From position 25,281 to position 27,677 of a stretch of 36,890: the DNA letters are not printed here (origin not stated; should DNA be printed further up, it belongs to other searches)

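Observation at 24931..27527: TIR + STAND(NB-ARC-like) + TPR module next to tRNA-Pro: candidate NLR-like antiviral system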

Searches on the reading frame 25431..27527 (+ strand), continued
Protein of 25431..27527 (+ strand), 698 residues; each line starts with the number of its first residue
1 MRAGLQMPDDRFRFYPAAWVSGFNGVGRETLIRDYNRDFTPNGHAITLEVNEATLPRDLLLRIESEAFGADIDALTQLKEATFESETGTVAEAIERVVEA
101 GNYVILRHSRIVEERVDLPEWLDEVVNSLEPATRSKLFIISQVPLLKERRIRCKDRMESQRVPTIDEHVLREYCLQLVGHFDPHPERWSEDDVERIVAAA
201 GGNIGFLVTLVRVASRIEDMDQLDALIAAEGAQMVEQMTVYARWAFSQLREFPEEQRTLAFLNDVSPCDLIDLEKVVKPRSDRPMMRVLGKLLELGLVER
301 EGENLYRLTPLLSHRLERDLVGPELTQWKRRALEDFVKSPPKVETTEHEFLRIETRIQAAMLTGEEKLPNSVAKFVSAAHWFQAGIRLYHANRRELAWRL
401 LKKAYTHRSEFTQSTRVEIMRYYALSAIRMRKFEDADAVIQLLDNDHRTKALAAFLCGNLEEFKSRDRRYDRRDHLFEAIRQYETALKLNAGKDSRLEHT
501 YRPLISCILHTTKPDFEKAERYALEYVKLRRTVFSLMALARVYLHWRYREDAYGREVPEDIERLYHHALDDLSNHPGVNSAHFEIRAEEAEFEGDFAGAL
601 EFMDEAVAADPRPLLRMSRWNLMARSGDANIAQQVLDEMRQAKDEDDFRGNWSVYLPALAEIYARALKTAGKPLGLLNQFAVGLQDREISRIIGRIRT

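Call 21: find_encoding_contigs(protein=P0002, flank=5000, max_places=3)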
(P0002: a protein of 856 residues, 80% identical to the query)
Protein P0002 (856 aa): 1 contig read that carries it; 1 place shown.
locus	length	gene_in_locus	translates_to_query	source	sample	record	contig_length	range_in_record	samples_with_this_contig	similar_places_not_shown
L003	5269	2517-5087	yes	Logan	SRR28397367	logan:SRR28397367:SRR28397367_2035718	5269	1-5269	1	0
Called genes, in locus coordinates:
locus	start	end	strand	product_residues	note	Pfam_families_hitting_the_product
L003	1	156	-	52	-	?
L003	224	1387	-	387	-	PF08240:ADH_N, PF16912:Glu_dehyd_C, PF00107:ADH_zinc_N, PF13602:ADH_zinc_N_2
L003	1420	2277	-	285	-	PF09339:HTH_IclR, PF01614:IclR_C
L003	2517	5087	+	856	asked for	PF13676:TIR_2 (weak)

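Call 28: predict_structure(alignment_id=A1)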
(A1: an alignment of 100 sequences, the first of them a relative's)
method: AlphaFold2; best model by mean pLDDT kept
length: 856 residues; sequences in the alignment: 100
mean_pLDDT: 89.0   pTM: 0.83
mean pLDDT of the five models: 89.0, 88.1, 86.7, 86.1, 85.8
residues with pLDDT >= 90: 525; 70-90: 291; 50-70: 32; < 50: 8
segments of 3 or more residues with pLDDT < 50: 41-44
pLDDT, mean of each block of 10 residues (from residue 1): 69 91 84 78 56 82 94 89 81 93 90 92 86 84 72 83 93 92 94 92 78 95 95 89 95 97 90 83 95 95 94 93 94 94 91 94 91 91 84 79 88 90 91 89 74 89 86 81 76 88 66 90 89 89 95 89 97 94 96 95 97 95 95 98 92 94 93 97 93 97 82 92 95 90 95 96 89 94 93 91 82 93 93 90 89 71
secondary structure, 60 per line:
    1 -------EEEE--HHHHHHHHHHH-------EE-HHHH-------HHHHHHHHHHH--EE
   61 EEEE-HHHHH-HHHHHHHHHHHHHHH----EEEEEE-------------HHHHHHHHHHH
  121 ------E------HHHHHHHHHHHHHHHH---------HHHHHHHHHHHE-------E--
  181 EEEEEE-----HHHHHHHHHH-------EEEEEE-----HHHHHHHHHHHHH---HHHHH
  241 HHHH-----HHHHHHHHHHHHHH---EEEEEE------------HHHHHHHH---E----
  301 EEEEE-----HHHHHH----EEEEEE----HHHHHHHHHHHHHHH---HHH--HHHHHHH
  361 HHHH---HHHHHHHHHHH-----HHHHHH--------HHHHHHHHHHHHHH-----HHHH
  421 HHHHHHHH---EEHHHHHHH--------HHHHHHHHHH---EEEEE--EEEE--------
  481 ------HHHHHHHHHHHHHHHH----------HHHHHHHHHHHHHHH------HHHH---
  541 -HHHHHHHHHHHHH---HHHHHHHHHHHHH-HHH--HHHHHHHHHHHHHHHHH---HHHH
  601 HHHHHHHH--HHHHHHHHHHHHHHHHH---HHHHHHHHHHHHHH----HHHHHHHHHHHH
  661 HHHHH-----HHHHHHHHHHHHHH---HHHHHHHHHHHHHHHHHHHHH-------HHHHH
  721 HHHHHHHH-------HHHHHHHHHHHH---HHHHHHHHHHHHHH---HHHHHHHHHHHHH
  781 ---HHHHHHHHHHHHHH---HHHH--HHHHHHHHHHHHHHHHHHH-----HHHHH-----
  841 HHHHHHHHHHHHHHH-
elements in order (helices of 4 or more, strands of 3 or more residues): E8-11 H14-24 H35-38 H46-56 E59-64 H66-70 H72-86 E91-96 H110-120 H134-149 H159-169 E181-186 H192-201 E209-214 H220-232 H236-244 H250-263 E267-272 H285-292 E301-305 H311-316 E321-326 H331-345 H354-364 H368-378 H384-389 H398-411 H417-428 H434-440 H449-458 E462-466 E469-472 H487-502 H513-527 H534-537 H542-554 H558-570 H577-593 H597-608 H611-627 H631-644 H649-665 H671-684 H688-708 H716-728 H736-747 H751-764 H768-780 H784-797 H801-804 H807-825 H831-835 H841-855

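Call 30: fold_search(model_id=the predicted structure, library=pdb)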
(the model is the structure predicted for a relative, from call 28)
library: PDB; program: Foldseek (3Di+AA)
matches with E <= 10: 1560; with E <= 0.001: 67
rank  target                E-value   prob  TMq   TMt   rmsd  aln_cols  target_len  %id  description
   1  6mfv_A                5.6e-11  1.00  0.30  0.39  26.3       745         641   13  Crystal structure of the Signal Transduction ATPase with Numerous Domains (STAND) protein with a tetratricopeptide rep (released 2019-02-20)
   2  8dgc_A                1.4e-08  1.00  0.16  0.08  32.5      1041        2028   11  Avs3 bound to phage PhiV-1 terminase (released 2022-08-03)
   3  8dgc_B                1.7e-08  1.00  0.16  0.08  31.3      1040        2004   11  Avs3 bound to phage PhiV-1 terminase (released 2022-08-03)
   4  7crc_B                5.1e-08  1.00  0.20  0.17  19.4       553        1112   15  Cryo-EM structure of plant NLR RPP1 tetramer in complex with ATR1 (released 2020-12-16)
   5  7dfv_A                1.1e-07  1.00  0.28  0.41  18.1       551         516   14  Cryo-EM structure of plant NLR RPP1 tetramer core part (released 2020-12-16)
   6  7dfv_B                1.6e-07  1.00  0.20  0.29  19.4       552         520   14  Cryo-EM structure of plant NLR RPP1 tetramer core part (released 2020-12-16)
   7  7crc_A                2.7e-07  1.00  0.28  0.23  17.8       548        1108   13  Cryo-EM structure of plant NLR RPP1 tetramer in complex with ATR1 (released 2020-12-16)
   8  8bob_C                3.5e-06  1.00  0.31  0.58   8.5       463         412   13  Structural basis for negative regulation of the maltose system (released 2023-10-18)
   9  9zjs_A                6.2e-06  1.00  0.25  0.20  27.4      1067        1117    9  Human sterile alpha motif domain-containing protein 9 (SAMD9), asymmetric dimer "shell" shape (released 2026-02-25)
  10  1fnn_A                1.3e-05  1.00  0.19  0.37  18.2       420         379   14  CRYSTAL STRUCTURE OF CDC6P FROM PYROBACULUM AEROPHILUM (released 2000-10-04)
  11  8chy                  3.5e-05  1.00  0.18  0.47  12.1       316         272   16  Crystal structure of an 8-repeat consensus TPR superhelix with Zinc. (released 2024-02-21)
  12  6bq1_B                4.1e-05  1.00  0.21  0.23  25.4       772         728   12  Human PI4KIIIa lipid kinase complex (released 2017-12-13)
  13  9nc9_L                8.9e-05  0.98  0.12  0.13  26.3       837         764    9  Helical assembly of AVAST5 filament (released 2026-02-18)
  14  9gaw_K                9.6e-05  1.00  0.23  0.35  18.3       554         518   13  High-resolution structure of the Anaphase-promoting complex/cyclosome (APC/C) bound to co-activator Cdh1 (released 2024-08-14)
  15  9zjv_A                9.6e-05  1.00  0.23  0.19  27.1      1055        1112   10  Human sterile alpha motif domain-containing protein 9 (SAMD9), asymmetric dimer "wing" shape (released 2026-02-25)
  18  9nc9_R                1.3e-04  0.99  0.13  0.14  25.1       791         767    9  Helical assembly of AVAST5 filament (released 2026-02-18)
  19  9nc9_G                1.3e-04  0.98  0.12  0.13  26.2       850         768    9  Helical assembly of AVAST5 filament (released 2026-02-18)
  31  9nc9_E                3.0e-04  0.96  0.11  0.12  24.4       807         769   10  Helical assembly of AVAST5 filament (released 2026-02-18)
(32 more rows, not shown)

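Call 39: search_protein_families(library=padloc, proteins=[P0002, P0011, P0085, P0093], max_evalue=1)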
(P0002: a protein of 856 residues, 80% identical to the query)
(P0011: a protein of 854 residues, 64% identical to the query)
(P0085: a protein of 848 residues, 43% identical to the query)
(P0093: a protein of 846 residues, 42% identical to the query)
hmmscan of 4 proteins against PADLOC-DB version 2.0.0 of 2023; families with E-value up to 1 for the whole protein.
P0002 (856 aa): 0 families

P0011 (854 aa): 0 families

P0085 (848 aa): 0 families

P0093 (846 aa): 0 families

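Call 40: search_protein_families(library=ncbifam, proteins=[P0002, P0085], max_evalue=1)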
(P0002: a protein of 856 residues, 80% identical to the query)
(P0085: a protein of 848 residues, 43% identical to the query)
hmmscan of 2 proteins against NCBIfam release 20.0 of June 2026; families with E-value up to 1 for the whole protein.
P0002 (856 aa): 3 families
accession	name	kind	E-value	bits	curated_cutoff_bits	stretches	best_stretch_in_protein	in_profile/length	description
NF040588.1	FxsC_Nterm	equivalog_domain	0.0092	15.9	130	1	43-80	57-94/182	TIR-like protein FxsC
NF040959.1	MamA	equivalog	0.033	13.6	200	1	546-645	75-169/204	magnetosome protein MamA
TIGR02917.1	PEP_TPR_lipo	equivalog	0.072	10.9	312.2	1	561-646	654-734/899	XrtA/PEP-CTERM system TPR-repeat protein PrsT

P0085 (848 aa): 0 families

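Call 49: find_encoding_contigs(protein=P0004, flank=10000, max_places=1)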
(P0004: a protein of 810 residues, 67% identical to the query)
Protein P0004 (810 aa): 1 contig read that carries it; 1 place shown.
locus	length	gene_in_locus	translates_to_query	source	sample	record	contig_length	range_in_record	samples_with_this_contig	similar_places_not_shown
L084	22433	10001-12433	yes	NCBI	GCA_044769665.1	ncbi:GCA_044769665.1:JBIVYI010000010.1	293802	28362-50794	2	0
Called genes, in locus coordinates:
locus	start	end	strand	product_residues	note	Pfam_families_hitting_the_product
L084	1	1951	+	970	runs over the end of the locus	PF07695:7TMR-DISM_7TM, PF08447:PAS_3, PF08448:PAS_4 (faint), PF00990:GGDEF, PF00563:EAL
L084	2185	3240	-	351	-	PF10005:Zn_ribbon_DZR_6, PF15887:Peptidase_Mx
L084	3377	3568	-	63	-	-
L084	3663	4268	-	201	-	PF02622:DUF179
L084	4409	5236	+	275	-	PF11412:DsbD_N, PF28432:DUF8393 (weak)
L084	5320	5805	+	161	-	PF00578:AhpC-TSA, PF08534:Redoxin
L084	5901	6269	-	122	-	PF00903:Glyoxalase, PF12681:Glyoxalase_2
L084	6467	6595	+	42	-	-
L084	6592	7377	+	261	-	PF00005:ABC_tran, PF13304:AAA_21 (faint)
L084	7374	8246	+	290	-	PF00950:ABC-3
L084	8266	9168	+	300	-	PF01297:ZnuA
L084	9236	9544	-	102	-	PF07876:Dabb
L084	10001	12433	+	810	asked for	PF07719:TPR_2 (faint), PF13181:TPR_8 (faint)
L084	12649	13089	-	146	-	PF00075:RNase_H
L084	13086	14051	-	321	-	PF01636:APH, PF27663:Spore_coat_YutH (faint)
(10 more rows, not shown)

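Call 50: find_encoding_contigs(protein=P0010, flank=10000, max_places=1)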
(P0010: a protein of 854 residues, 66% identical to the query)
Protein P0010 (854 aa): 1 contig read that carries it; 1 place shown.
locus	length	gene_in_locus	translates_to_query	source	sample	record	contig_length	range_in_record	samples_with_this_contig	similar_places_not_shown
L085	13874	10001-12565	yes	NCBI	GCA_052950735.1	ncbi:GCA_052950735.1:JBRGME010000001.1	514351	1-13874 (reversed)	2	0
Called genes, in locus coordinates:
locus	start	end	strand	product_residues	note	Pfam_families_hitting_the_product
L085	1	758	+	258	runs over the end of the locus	PF00528:BPD_transp_1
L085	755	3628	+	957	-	PF13510:Fer2_4, PF00070:Pyr_redox (faint), PF00890:FAD_binding_2 (faint), PF07992:Pyr_redox_2, PF12831:FAD_oxidored, PF04324:Fer2_BFD (weak), PF01266:DAO, PF13450:NAD_binding_8 (weak), +4 more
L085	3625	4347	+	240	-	PF02463:SMC_N (faint), PF00005:ABC_tran, PF13304:AAA_21 (faint)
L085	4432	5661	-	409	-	PF00266:Aminotran_5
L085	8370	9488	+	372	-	PF06114:Peptidase_M78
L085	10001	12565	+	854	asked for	PF13676:TIR_2 (faint), PF13176:TPR_7 (faint), PF00515:TPR_1, PF07719:TPR_2 (weak), PF13181:TPR_8 (weak), PF13414:TPR_11 (faint)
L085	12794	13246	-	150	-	PF01047:MarR, PF12802:MarR_2, PF25212:HVO_A0114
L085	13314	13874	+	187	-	PF01266:DAO (faint), PF01494:FAD_binding_3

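Call 51: find_encoding_contigs(protein=P0025, flank=10000, max_places=1)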
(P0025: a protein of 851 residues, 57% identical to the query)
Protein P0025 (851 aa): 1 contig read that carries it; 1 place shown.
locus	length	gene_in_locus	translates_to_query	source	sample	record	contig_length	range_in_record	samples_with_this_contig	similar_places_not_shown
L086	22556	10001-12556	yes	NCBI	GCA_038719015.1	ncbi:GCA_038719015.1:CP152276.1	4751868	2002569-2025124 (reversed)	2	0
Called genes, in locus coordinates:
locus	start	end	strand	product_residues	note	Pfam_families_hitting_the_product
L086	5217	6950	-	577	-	PF00239:Resolvase, PF07508:Recombinase, PF13408:Zn_ribbon_recom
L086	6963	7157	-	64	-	-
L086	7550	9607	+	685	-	PF02195:ParB_N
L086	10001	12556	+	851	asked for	PF13676:TIR_2 (weak), PF07719:TPR_2 (faint)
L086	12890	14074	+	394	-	-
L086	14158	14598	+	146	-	-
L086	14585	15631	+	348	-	PF23639:DUF7146, PF13362:Toprim_3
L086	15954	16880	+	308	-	PF10686:YAcAr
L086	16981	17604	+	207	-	PF07929:PRiA4_ORF3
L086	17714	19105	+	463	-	PF05598:DUF772, PF01609:DDE_Tnp_1, PF13751:DDE_Tnp_1_6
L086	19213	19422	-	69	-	-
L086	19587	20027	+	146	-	-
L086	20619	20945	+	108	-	PF05284:DUF736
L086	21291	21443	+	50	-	-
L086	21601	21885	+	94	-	-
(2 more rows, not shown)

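Call 57: find_encoding_contigs(protein=P0085, flank=10000, max_places=1)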
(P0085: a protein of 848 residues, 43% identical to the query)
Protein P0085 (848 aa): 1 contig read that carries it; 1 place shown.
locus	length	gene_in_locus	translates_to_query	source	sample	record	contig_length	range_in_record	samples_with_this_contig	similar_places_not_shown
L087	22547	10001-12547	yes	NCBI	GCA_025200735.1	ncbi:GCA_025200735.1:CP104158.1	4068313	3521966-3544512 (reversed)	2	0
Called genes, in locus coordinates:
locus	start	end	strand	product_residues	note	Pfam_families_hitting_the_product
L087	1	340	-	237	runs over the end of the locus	PF14452:Multi_ubiq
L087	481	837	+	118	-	PF12844:HTH_19 (weak), PF13560:HTH_31, PF01381:HTH_3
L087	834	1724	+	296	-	PF06114:Peptidase_M78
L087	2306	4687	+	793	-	PF00270:DEAD, PF04851:ResIII, PF18766:SWI2_SNF2, PF08463:EcoEI_R_C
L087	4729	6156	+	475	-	PF12161:HsdM_N, PF02384:N6_Mtase, PF07669:Eco57I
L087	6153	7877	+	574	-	PF01420:Methylase_S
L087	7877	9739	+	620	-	PF02463:SMC_N (weak), PF13175:AAA_15, PF13304:AAA_21 (weak)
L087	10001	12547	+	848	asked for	PF13676:TIR_2 (weak)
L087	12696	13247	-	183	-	PF00239:Resolvase, PF02796:HTH_7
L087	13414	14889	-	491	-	PF25917:BSH_RND (faint), PF25984:BSH_YknX (faint), PF25994:HH_AprE, PF26002:Beta-barrel_AprE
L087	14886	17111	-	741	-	PF03412:Peptidase_C39, PF00664:ABC_membrane, PF00005:ABC_tran, PF02463:SMC_N (weak)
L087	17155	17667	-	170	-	-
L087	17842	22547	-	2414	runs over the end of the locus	PF26745:SPM, PF13946:DUF4214, PF26745:SPM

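Call 58: find_encoding_contigs(protein=P0074, flank=10000, max_places=1)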
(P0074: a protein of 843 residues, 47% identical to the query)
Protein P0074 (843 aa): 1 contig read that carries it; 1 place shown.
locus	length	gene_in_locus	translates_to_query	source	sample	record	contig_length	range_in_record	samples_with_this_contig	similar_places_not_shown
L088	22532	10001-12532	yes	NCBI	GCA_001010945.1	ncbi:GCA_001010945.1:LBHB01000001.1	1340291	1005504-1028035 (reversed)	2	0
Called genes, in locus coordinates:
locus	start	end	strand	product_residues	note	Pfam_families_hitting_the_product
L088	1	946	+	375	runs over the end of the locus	PF00712:DNA_pol3_beta, PF02767:DNA_pol3_beta_2, PF02768:DNA_pol3_beta_3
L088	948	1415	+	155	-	-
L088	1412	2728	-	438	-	PF07992:Pyr_redox_2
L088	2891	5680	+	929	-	PF00990:GGDEF, PF00563:EAL, PF07238:PilZ (weak)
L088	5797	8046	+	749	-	PF00990:GGDEF, PF00563:EAL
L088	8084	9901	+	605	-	PF00009:GTP_EFTU, PF03144:GTP_EFTU_D2, PF14492:EFG_III (faint), PF00679:EFG_C, PF06421:LepA_C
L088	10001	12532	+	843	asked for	PF13676:TIR_2 (weak)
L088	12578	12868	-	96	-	-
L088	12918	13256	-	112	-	PF06296:RelE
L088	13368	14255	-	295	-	-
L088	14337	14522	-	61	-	PF04964:Flp_Fap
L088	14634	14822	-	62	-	PF04964:Flp_Fap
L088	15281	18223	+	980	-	PF07715:Plug, PF00593:TonB_dep_Rec_b-barrel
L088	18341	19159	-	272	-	PF08241:Methyltransf_11, PF13649:Methyltransf_25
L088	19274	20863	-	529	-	PF00515:TPR_1 (faint), PF07719:TPR_2 (faint), PF13428:TPR_14 (faint), PF13432:TPR_16 (faint), PF13414:TPR_11 (faint), PF13431:TPR_17 (faint), PF14559:TPR_19, PF13759:2OG-FeII_Oxy_5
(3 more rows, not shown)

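Call 59: find_encoding_contigs(protein=P0093, flank=10000, max_places=2)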
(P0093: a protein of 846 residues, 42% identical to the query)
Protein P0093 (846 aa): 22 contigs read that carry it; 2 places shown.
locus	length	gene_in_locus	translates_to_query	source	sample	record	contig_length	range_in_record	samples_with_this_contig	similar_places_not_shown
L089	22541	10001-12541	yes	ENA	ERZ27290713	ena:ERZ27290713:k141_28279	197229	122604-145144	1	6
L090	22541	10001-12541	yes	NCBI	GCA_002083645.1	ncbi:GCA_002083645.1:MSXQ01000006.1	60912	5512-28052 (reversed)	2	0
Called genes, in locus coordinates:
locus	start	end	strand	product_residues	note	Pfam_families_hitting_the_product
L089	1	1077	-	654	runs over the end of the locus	PF00456:Transketolase_N, PF02779:Transket_pyr, PF02780:Transketolase_C, PF22613:Transketolase_C_1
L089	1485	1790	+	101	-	PF05164:ZapA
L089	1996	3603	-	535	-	PF01555:N6_N4_Mtase, PF18755:RAMA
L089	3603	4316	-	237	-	-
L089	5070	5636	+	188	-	PF01812:5-FTHF_cyc-lig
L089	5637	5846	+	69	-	PF11003:DUF2842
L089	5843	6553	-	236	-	PF01209:Ubie_methyltran (weak), PF13489:Methyltransf_23, PF05148:Methyltransf_8 (faint), PF08241:Methyltransf_11, PF08242:Methyltransf_12, PF13649:Methyltransf_25, PF13847:Methyltransf_31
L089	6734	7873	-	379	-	PF01594:AI-2E_transport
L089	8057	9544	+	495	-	PF00370:FGGY_N, PF02782:FGGY_C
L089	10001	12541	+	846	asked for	PF13676:TIR_2 (weak)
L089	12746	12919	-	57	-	-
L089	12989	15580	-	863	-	PF22352:K319L-like_PKD, PF02012:BNR (faint), PF15902:Sortilin-Vps10 (weak)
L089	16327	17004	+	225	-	PF10677:DUF2490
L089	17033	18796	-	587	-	PF00501:AMP-binding, PF13193:AMP-binding_C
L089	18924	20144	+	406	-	PF00144:Beta-lactamase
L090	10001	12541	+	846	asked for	PF13676:TIR_2 (weak)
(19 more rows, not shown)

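Call 69: search_dna_similar(query=P0002, collection=plasmids, mode=protein, max_rows=25)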
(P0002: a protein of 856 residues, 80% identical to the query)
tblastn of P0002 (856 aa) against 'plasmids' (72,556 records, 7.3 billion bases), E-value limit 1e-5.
Records with a match: 5; places in all: 5; records where one place covers at least 80% of the query: 0.
Best place of each record, by identity: <60% 5.
By first word of the organism name: Ralstonia 5.
By predicted mobility (MOB-suite, as given by PLSDB): mobilizable 5.
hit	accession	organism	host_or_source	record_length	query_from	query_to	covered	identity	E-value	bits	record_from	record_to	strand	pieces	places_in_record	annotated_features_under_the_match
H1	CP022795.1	Ralstonia solanacearum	Solanum tuberosum,single cell,Potato ...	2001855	5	394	46%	27.6%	1e-15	90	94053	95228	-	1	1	hypothetical protein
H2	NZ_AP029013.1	Ralstonia pseudosolanacearum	-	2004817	5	394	46%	27.6%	1e-15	90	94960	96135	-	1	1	none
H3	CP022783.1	Ralstonia solanacearum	Solanum tuberosum,single cell,Potato ...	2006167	5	394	46%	27.6%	1e-15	90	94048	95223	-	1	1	hypothetical protein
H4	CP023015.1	Ralstonia solanacearum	Solanum tuberosum,single cell,Potato ...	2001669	5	341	39%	27.5%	3e-10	72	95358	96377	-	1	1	hypothetical protein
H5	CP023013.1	Ralstonia solanacearum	Solanum tuberosum,single cell,Potato ...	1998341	5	199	23%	31.7%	2e-9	70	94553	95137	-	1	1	hypothetical protein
